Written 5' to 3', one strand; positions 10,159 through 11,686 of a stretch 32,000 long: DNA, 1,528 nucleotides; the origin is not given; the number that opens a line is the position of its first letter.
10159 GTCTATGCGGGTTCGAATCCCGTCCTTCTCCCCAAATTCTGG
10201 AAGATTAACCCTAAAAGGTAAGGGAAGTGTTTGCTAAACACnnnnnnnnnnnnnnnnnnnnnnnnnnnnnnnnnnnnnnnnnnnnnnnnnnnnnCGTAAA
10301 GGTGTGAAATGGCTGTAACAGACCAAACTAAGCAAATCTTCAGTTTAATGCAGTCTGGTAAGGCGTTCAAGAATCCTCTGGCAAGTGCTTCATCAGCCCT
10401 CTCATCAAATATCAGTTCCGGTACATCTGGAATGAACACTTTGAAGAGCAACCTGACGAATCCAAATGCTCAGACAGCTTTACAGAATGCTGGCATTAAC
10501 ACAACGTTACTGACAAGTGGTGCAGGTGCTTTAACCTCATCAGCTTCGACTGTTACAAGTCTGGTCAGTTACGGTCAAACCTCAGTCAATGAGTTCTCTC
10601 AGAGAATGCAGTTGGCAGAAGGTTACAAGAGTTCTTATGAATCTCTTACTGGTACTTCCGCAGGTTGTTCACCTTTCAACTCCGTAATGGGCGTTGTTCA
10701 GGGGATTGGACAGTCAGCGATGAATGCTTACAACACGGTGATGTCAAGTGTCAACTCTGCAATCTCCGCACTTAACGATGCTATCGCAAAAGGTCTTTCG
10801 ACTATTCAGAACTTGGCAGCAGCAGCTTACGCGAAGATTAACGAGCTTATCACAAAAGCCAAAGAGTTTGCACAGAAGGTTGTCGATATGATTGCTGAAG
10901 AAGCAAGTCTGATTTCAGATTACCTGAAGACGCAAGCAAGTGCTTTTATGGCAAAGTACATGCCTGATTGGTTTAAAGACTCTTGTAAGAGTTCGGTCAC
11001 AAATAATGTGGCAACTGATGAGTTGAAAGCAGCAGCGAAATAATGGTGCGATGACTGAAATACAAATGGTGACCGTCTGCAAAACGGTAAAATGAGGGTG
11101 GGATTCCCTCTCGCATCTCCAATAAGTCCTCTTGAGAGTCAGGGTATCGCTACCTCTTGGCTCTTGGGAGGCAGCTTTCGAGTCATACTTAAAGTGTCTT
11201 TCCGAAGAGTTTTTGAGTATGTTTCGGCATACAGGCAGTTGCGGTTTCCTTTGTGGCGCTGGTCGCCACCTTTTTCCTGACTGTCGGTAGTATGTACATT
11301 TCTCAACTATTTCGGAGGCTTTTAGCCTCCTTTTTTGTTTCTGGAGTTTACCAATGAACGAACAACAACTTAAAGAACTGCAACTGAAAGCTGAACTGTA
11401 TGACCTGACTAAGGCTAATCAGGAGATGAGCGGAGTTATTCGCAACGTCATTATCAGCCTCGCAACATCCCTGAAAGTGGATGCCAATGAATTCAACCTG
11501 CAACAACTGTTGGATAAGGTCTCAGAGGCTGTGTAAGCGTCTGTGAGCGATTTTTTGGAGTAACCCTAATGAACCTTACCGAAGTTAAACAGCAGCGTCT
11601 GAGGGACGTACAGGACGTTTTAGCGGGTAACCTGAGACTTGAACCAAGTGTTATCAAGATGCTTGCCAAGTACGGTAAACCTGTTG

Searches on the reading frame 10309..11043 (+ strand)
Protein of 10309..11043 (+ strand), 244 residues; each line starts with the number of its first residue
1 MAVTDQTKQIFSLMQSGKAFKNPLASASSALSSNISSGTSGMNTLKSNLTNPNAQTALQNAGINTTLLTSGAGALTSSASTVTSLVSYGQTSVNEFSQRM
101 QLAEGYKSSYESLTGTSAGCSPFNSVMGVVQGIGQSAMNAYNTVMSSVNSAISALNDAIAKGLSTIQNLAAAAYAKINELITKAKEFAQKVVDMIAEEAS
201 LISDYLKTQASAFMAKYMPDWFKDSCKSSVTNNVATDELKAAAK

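Call 52: search_protein_families(library=phrogs, proteins=[window:10309-11043:+], max_evalue=0.01)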
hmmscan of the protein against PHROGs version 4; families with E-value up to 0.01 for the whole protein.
window:10309-11043:+ (244 aa): 4 families
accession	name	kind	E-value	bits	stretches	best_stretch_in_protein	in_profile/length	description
phrog_2114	-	unknown function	7.3e-93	311.7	1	6-244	1-242/242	-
phrog_289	-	other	3.7e-23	83.2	1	9-243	262-499/500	GTP-binding domain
phrog_184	-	tail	0.0025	18.1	1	119-206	149-235/411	baseplate hub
phrog_1009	-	unknown function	0.0058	17.7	0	126-189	17-83/103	-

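Call 53: search_protein_families(library=pfam, proteins=[window:10309-11043:+], max_evalue=0.01)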
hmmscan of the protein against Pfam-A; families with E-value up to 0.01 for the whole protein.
window:10309-11043:+ (244 aa): 2 families
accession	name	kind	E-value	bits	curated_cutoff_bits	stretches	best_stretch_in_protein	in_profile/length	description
PF23854.1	DUF7217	-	7.5e-92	307.8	29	1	6-243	1-237/238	Domain of unknown function (DUF7217)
PF07295.17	DUF1451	-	0.00076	20.1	26.1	1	173-219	10-56/146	Zinc-ribbon containing domain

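Call 72: search_solved_structures(query=window:10309-11043:+, max_evalue=10)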
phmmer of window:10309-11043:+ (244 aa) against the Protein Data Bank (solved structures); distinct sequences matched with E-value up to 10: 6.
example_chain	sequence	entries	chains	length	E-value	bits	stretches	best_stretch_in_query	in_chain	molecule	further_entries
1szi_A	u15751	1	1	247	0.74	13.1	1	129-198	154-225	mannose-6-phosphate receptor binding protein 1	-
9tic_1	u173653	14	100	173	0.92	12.8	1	41-151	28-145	ORF64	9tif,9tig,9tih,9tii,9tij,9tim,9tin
9fko_A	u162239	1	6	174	0.94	12.8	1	41-151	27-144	Baseplate protein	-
9euf_b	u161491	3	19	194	1.2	12.4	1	41-151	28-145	Baseplate protein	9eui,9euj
6b3o_A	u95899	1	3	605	2.2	11.6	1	120-206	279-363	Spike glycoprotein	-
4uos_A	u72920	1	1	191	4.2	10.6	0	148-216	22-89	DESIGNED HELICAL BUNDLE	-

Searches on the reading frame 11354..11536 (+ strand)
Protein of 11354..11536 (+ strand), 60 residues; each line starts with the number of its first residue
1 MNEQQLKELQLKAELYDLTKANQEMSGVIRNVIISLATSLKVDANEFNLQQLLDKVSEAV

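Call 52: search_protein_families(library=phrogs, proteins=[window:11354-11536:+], max_evalue=0.01)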
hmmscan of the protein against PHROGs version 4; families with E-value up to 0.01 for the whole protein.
window:11354-11536:+ (60 aa): 1 family
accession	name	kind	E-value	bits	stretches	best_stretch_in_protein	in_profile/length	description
phrog_22528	-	unknown function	2.8e-43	146.8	1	1-60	1-60/60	-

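Call 53: search_protein_families(library=pfam, proteins=[window:11354-11536:+], max_evalue=0.01)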
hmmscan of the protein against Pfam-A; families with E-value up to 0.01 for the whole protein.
window:11354-11536:+ (60 aa): 1 family
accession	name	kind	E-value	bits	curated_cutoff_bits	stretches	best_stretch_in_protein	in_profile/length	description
PF04533.18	Herpes_U44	-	0.0084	16.2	25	1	20-56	103-138/202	Herpes virus U44 protein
